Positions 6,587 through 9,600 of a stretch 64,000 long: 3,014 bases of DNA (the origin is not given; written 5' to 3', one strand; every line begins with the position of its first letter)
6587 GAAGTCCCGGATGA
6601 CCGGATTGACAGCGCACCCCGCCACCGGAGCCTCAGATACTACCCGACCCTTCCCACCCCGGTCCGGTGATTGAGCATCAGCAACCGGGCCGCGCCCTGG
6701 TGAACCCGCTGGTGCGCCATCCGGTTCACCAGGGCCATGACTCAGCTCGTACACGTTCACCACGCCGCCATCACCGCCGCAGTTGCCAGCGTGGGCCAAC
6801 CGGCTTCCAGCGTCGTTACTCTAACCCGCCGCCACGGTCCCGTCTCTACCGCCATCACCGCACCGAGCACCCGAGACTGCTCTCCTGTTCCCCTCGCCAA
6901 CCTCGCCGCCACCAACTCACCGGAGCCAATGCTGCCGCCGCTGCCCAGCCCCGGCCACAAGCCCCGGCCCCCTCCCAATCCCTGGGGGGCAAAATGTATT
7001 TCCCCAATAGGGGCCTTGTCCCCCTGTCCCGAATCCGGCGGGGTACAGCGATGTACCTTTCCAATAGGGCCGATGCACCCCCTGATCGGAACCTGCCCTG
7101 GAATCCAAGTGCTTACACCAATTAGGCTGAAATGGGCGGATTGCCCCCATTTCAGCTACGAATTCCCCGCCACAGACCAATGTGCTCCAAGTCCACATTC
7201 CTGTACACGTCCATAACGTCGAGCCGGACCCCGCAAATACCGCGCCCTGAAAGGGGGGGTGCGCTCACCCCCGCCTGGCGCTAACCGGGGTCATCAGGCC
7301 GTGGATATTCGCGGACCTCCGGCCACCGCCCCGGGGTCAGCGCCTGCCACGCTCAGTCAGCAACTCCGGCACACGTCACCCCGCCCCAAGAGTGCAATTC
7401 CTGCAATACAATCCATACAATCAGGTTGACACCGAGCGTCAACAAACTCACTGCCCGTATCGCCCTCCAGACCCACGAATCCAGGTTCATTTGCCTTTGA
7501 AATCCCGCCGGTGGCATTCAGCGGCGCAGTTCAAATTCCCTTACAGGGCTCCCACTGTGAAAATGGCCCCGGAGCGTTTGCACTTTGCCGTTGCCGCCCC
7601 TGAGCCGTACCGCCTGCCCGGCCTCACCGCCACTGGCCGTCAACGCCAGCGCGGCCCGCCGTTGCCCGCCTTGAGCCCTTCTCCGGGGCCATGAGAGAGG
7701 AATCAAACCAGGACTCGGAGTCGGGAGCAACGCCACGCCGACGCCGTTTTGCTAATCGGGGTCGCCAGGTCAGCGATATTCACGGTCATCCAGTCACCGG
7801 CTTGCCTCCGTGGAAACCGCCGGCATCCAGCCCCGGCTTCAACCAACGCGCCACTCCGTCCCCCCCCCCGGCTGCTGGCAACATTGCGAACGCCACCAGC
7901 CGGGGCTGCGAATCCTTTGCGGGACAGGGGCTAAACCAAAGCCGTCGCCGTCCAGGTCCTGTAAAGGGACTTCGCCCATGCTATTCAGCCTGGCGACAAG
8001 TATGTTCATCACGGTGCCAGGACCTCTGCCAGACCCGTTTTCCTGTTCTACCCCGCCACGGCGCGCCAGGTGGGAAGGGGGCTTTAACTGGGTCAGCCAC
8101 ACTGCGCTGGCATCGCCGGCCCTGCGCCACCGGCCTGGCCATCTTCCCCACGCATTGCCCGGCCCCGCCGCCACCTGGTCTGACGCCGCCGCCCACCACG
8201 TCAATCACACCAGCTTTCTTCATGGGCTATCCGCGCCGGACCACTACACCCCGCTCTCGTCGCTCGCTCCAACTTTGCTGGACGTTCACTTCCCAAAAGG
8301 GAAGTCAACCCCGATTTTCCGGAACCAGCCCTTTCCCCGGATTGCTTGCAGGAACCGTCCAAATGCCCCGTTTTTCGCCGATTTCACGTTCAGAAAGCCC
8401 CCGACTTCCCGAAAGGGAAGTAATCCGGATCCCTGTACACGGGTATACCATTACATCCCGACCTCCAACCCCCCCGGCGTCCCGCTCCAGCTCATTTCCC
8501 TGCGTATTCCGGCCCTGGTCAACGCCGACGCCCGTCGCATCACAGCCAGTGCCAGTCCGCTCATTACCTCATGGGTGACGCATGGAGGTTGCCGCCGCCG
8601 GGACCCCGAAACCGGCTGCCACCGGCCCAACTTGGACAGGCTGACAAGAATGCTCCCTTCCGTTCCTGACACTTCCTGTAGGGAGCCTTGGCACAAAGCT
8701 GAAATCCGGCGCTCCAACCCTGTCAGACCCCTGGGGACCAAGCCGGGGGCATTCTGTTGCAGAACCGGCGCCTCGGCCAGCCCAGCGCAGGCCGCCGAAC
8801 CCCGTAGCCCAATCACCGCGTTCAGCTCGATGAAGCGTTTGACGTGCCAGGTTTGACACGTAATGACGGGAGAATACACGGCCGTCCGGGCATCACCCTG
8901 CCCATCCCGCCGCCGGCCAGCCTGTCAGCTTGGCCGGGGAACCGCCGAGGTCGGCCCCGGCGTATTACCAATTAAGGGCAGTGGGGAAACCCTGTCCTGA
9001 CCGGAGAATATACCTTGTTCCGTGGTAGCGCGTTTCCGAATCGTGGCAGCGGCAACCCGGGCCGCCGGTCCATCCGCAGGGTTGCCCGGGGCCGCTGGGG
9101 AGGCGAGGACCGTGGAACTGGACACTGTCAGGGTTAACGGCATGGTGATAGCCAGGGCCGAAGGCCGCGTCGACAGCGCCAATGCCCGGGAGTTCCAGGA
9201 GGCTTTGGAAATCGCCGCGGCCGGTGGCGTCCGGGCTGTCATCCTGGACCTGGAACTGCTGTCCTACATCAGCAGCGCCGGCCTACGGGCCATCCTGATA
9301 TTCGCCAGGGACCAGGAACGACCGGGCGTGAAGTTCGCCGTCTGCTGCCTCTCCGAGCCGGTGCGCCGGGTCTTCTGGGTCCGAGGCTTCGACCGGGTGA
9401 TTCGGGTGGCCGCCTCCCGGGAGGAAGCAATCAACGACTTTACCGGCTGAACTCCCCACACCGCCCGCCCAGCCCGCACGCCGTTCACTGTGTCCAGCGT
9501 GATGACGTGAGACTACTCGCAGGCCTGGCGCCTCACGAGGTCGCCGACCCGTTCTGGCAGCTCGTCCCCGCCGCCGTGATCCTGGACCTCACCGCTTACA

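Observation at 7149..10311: Four-member repeat family with an invariant 52-nt spacing between conserved ends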

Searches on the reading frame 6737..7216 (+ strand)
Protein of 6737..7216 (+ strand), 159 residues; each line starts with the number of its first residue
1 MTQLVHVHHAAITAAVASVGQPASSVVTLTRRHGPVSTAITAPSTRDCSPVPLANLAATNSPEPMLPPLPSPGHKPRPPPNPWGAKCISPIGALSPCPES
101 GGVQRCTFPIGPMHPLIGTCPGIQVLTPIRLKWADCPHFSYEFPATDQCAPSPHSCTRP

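Call 11: search_protein_families(library=pfam, proteins=[window:6737-7216:+], max_evalue=0.01)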
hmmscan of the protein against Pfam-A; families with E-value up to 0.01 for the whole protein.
window:6737-7216:+ (159 aa): 0 families

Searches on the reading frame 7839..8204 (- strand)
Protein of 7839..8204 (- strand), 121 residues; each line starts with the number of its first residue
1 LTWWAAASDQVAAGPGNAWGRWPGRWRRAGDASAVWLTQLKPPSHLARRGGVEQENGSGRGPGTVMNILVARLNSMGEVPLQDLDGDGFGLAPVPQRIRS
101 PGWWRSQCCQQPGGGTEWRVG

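Call 65: search_protein_families(library=pfam, proteins=[window:7839-8204:-], max_evalue=0.01)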
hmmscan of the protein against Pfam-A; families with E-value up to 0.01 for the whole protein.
window:7839-8204:- (121 aa): 0 families

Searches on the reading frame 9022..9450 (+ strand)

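Call 11: search_protein_families(library=pfam, proteins=[window:9022-9450:+], max_evalue=0.01)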
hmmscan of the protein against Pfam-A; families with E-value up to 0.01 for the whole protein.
window:9022-9450:+ (142 aa): 2 families
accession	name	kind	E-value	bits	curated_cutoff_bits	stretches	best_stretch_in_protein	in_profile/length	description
PF01740.26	STAS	-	3.9e-18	65.6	22.6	1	34-136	3-106/106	STAS domain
PF13466.11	STAS_2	-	1.4e-08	35.2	29.2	1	47-124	4-80/80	STAS domain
